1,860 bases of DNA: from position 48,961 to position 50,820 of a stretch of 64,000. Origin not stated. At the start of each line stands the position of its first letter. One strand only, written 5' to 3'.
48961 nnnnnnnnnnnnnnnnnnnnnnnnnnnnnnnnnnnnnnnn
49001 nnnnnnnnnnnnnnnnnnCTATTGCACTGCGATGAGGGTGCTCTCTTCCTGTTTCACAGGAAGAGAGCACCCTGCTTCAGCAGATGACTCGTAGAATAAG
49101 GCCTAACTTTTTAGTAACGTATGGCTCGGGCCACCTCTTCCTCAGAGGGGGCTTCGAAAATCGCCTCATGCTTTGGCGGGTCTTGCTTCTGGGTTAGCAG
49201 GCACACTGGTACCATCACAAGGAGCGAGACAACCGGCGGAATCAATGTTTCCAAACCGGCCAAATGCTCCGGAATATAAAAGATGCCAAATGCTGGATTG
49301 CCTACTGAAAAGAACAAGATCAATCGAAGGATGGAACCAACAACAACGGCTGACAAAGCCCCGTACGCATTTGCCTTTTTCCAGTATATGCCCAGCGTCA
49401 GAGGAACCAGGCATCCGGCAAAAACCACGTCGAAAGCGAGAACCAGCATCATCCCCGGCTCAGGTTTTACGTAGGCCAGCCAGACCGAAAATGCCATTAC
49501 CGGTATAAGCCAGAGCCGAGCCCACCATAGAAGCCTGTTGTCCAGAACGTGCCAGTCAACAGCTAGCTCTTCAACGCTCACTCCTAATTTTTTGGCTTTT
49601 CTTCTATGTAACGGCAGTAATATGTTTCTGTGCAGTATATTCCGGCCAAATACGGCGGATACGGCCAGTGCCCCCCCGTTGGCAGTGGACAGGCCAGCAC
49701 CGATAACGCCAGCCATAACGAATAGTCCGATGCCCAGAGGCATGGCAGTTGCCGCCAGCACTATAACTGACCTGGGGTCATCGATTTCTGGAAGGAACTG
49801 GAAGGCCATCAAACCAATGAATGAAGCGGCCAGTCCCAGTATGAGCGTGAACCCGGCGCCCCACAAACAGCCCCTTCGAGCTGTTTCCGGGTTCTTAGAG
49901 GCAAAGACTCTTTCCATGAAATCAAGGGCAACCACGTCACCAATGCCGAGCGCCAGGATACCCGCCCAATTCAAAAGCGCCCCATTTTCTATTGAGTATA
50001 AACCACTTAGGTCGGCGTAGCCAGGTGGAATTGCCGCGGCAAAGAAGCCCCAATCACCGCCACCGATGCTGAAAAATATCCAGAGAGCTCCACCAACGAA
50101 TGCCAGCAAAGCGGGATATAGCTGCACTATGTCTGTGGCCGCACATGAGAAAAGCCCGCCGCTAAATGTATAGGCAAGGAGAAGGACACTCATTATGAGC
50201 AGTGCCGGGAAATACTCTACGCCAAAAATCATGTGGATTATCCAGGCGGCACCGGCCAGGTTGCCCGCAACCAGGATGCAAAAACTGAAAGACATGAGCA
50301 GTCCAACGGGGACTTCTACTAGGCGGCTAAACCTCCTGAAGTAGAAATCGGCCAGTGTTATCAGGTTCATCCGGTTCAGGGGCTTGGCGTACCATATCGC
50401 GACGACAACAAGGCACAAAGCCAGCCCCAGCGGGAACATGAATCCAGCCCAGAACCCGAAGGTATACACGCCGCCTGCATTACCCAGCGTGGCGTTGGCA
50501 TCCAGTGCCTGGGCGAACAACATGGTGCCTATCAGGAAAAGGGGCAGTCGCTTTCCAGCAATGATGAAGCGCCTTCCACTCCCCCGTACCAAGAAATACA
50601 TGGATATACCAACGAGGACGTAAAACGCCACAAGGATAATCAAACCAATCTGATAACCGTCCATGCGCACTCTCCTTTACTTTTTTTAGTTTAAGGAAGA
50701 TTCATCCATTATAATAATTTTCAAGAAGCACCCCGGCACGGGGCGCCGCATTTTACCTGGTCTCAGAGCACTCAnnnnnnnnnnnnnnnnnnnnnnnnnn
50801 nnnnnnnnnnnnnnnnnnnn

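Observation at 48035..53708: COG2403 P-loop enzyme + amidinotransferase + Na+/solute symporter + carbamate kinase: possible undescribed ATP-yielding guanidino-compound pathway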

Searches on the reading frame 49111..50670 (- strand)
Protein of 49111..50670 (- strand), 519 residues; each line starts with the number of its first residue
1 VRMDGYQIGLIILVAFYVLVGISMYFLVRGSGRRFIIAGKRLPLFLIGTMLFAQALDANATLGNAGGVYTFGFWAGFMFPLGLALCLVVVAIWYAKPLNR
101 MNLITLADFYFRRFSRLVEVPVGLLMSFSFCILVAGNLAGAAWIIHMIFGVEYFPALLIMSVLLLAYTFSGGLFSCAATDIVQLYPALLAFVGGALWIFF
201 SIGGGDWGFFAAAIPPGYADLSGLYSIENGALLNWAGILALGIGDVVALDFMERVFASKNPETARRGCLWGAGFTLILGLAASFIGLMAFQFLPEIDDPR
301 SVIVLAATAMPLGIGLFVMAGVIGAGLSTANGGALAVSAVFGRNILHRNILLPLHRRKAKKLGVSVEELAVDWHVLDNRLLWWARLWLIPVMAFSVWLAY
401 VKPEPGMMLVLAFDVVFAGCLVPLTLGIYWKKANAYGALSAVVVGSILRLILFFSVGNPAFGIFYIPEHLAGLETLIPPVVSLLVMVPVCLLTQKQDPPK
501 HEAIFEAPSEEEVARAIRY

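Call 3: search_protein_families(library=pfam, proteins=[window:49111-50670:-])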
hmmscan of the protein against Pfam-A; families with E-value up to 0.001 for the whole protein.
window:49111-50670:- (519 aa): 1 family
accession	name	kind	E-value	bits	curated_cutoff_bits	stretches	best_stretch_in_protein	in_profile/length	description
PF00474.23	SSF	-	1e-23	84.4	22.8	2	35-343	1-322/406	Sodium:solute symporter family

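Call 4: search_protein_families(library=ncbifam, proteins=[window:49111-50670:-])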
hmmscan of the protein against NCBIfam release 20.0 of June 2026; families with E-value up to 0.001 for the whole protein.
window:49111-50670:- (519 aa): 6 families
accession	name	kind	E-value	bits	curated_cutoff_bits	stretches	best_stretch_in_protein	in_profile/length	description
TIGR00813.1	sss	superfamily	1.3e-28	100.2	184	2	35-346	1-331/411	sodium/solute symporter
TIGR03648.1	Na_symport_lg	subfamily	2.3e-14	52.8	320.75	2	298-461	343-489/547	VC_2705 family sodium/solute symporter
TIGR02119.1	panF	equivalog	1.2e-13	50.9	328.05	1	8-463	5-447/471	sodium/pantothenate symporter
TIGR02121.1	Na_Pro_sym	equivalog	1.4e-11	43.8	515.5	1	10-495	7-471/488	sodium/proline symporter PutP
NF006903.2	PRK09395.1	subfamily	2.4e-05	22.9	750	1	22-293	51-325/552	cation/acetate symporter ActP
NF009135.0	PRK12488.1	subfamily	0.00023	19.9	850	1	22-282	48-311/549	cation/acetate symporter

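Call 62: search_solved_structures(query=window:49111-50670:-, max_evalue=0.01)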
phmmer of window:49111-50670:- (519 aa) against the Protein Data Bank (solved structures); distinct sequences matched with E-value up to 0.01: 6.
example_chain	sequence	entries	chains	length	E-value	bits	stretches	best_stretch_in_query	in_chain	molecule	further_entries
9rws_A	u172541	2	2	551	2.4e-12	49.3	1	29-500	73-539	Solute carrier family 5 (High affinity choline transporter), member 7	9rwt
8j74_A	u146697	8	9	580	1.9e-10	43.1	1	9-449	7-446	High affinity choline transporter 1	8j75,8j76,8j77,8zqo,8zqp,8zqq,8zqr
9bfi_A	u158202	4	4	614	2e-10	43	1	9-449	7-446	High affinity choline transporter 1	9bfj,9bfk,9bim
2xq2_A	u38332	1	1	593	3.1e-09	39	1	18-311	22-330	SODIUM/GLUCOSE COTRANSPORTER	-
3dh4_A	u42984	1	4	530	1.4e-08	36.9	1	37-312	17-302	Sodium/glucose cotransporter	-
2xq2_B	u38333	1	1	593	2.2e-06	29.6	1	41-311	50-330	SODIUM/GLUCOSE COTRANSPORTER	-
